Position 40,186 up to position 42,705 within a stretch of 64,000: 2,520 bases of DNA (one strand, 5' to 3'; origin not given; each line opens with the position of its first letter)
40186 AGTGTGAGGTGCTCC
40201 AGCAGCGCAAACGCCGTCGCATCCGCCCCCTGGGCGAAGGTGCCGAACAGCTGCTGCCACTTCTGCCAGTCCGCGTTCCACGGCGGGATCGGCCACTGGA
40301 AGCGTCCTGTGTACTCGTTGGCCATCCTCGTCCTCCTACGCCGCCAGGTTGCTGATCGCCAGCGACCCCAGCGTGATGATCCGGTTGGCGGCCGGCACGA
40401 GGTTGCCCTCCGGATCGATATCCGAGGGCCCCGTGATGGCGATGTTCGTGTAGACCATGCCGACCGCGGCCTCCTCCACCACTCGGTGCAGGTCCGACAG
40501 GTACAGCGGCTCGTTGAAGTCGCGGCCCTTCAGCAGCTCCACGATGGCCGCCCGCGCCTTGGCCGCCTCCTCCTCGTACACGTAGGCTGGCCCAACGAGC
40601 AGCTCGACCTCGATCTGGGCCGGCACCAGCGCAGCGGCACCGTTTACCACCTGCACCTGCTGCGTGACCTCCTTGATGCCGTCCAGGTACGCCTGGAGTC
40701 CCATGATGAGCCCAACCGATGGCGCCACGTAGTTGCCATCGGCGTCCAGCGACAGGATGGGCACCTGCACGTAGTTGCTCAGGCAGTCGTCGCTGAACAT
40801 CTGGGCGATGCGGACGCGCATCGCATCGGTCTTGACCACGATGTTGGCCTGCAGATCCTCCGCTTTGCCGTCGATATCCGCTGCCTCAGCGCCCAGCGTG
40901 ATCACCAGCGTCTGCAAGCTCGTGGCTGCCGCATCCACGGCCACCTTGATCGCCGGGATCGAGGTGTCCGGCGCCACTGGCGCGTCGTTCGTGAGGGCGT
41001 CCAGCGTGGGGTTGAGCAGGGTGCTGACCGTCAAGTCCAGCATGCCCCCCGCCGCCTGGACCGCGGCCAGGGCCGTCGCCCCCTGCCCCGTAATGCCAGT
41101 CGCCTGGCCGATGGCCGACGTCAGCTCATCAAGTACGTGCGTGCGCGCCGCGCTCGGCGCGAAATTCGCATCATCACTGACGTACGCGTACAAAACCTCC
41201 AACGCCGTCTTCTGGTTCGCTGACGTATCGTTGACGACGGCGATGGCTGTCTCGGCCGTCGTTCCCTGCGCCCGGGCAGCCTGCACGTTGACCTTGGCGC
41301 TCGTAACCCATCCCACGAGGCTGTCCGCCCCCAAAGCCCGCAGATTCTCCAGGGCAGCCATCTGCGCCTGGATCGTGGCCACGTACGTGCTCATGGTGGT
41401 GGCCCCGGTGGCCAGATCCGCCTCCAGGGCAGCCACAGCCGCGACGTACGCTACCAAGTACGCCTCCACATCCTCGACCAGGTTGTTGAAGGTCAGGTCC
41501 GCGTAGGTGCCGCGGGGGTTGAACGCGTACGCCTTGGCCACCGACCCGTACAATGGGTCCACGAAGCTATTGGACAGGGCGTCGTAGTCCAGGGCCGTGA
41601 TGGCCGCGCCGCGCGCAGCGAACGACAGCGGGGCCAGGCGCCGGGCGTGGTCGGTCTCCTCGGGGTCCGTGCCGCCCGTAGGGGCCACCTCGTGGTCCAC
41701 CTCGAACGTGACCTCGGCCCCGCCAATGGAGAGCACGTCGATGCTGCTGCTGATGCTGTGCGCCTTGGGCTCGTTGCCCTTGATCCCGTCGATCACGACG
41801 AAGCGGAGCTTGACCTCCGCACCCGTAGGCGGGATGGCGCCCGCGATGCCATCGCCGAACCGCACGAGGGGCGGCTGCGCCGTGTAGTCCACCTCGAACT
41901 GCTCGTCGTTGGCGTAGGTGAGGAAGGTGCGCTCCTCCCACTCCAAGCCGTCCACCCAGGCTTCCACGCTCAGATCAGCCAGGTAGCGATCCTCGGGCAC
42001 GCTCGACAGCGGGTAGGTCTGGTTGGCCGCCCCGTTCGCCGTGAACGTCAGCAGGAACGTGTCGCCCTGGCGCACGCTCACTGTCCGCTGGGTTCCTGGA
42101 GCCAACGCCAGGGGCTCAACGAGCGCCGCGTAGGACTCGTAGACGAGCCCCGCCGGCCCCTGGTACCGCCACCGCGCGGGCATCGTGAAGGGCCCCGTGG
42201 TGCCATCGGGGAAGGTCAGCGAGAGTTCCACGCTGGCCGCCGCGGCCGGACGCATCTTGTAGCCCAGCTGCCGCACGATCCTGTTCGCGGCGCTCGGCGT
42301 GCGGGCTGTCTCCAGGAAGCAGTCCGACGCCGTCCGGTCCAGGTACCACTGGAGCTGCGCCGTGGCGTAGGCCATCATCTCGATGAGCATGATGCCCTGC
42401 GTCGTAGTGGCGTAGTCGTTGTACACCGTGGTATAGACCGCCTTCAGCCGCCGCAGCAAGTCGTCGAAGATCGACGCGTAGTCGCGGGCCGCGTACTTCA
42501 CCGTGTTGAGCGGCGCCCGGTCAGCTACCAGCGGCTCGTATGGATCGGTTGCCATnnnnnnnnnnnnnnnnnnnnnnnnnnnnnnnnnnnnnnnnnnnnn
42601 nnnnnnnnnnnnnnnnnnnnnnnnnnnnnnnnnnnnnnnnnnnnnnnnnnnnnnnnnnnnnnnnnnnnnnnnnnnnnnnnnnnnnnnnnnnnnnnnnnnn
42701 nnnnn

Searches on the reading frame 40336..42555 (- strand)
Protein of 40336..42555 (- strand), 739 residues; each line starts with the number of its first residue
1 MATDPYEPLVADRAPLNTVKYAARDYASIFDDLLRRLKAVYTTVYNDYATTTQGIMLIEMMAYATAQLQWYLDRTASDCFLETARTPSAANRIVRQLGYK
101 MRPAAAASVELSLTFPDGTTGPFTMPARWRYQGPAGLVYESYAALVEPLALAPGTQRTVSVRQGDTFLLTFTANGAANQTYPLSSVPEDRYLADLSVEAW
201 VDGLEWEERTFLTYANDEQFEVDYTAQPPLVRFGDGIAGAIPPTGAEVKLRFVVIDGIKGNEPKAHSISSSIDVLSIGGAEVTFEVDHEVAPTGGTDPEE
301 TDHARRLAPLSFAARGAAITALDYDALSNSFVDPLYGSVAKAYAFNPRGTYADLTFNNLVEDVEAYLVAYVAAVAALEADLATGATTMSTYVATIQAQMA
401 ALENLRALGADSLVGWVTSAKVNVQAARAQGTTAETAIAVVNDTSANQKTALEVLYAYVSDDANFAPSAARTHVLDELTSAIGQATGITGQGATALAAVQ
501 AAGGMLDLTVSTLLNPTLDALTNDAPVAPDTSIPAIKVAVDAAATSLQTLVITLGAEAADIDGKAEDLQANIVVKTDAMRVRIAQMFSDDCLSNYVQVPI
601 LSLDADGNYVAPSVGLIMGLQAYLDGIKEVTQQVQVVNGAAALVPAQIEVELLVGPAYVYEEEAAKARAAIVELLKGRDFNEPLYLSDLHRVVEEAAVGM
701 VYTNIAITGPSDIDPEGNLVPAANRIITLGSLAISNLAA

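Call 5: search_protein_families(library=pfam, proteins=[window:40336-42555:-], max_evalue=0.1)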
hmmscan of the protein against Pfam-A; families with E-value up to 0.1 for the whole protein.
window:40336-42555:- (739 aa): 0 families

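Call 38: find_homologous_proteins(query=window:40336-42555:-)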
Query window:40336-42555:- (739 aa): 100 proteins with E <= 0.001 among 8000 candidates.
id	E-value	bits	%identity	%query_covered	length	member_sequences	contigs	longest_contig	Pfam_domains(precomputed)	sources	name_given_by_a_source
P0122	0.0e+0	1589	100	100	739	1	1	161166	-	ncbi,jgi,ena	ncbi:MAG: hypothetical protein WC683_01580 [bacterium]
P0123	0.0e+0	1021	66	100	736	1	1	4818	-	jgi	-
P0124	7.8e-295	998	66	100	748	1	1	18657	-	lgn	-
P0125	3.3e-294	996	65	100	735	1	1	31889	-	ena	-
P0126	7.5e-289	978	64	100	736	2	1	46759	-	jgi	jgi:hypothetical protein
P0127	1.1e-288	977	65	100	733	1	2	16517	-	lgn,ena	-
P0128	2.2e-284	963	63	100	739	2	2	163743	-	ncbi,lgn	-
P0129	3.6e-280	949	61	100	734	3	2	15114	-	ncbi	-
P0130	7.8e-276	935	60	100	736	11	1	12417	-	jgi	jgi:hypothetical protein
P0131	1.0e-274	931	61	100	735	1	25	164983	-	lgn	-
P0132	2.3e-272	923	59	100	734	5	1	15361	-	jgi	jgi:hypothetical protein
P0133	2.5e-270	917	59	99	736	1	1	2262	-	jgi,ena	-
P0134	8.3e-270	915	59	100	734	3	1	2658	-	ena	-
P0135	1.7e-269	914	65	92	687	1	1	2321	-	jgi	jgi:hypothetical protein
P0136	8.0e-267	905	59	99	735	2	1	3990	-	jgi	jgi:hypothetical protein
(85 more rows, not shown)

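Call 39: find_encoding_contigs(protein=P0128, flank=4000, max_places=2)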
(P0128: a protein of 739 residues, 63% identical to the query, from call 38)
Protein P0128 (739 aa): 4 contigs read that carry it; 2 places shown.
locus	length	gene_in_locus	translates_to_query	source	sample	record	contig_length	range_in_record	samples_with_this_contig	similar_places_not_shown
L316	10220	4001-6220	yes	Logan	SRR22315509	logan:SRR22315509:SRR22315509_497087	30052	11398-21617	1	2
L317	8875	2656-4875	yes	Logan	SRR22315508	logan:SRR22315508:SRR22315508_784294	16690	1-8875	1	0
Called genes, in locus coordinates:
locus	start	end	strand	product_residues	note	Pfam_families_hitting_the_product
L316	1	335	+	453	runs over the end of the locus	-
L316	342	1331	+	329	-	PF04717:Phage_base_V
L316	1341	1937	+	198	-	-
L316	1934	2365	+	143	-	-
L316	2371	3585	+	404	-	PF12323:HTH_OrfB_IS605 (weak), PF01385:OrfB_IS605, PF07282:Cas12f1-like_TNB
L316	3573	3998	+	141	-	PF04965:GPW_gp25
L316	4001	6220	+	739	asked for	-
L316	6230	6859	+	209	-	-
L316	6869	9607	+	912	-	-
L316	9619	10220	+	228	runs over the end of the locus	-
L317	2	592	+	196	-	?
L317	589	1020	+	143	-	-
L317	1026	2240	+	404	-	PF12323:HTH_OrfB_IS605 (weak), PF01385:OrfB_IS605, PF07282:Cas12f1-like_TNB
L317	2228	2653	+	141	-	PF04965:GPW_gp25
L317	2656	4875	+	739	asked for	-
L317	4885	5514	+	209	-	-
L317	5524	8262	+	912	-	-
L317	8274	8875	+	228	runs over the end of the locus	-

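Call 40: find_encoding_contigs(protein=P0126, flank=4000, max_places=2)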
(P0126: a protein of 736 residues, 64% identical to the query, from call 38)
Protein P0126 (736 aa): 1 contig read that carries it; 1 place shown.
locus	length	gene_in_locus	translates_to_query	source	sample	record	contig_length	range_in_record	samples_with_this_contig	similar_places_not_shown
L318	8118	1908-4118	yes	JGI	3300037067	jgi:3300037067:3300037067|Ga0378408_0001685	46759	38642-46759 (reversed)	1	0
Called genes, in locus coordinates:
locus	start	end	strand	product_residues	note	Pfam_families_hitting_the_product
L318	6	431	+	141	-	-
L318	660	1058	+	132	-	-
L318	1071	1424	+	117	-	-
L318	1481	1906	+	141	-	PF04965:GPW_gp25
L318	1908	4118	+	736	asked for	-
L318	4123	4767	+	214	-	-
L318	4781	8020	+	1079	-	-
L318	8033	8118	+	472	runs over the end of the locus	-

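Call 41: find_encoding_contigs(protein=P0125, flank=4000, max_places=2)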
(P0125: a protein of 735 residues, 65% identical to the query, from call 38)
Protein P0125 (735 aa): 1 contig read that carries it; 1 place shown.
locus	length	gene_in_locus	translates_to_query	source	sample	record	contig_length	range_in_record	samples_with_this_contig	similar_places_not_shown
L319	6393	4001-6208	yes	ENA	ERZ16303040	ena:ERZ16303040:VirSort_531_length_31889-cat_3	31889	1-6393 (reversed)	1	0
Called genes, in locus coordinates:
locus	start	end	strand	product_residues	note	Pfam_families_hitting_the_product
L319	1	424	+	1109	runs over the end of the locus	-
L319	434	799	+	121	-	-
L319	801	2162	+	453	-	-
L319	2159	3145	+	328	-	PF04717:Phage_base_V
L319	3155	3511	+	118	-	-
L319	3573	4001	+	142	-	PF04965:GPW_gp25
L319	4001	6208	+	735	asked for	-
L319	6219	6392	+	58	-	?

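Call 92: search_protein_families(library=phrogs, proteins=[window:40336-42555:-], max_evalue=0.001)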
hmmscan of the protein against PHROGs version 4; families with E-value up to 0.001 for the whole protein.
window:40336-42555:- (739 aa): 3 families
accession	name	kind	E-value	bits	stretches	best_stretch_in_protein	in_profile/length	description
phrog_219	-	tail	4.1e-28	99.3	1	21-345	6-336/598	baseplate wedge subunit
phrog_10646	-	tail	8.9e-08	31.5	1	18-107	25-114/1142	baseplate wedge subunit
phrog_1369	-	tail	1.8e-07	31.2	1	146-309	117-282/489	baseplate protein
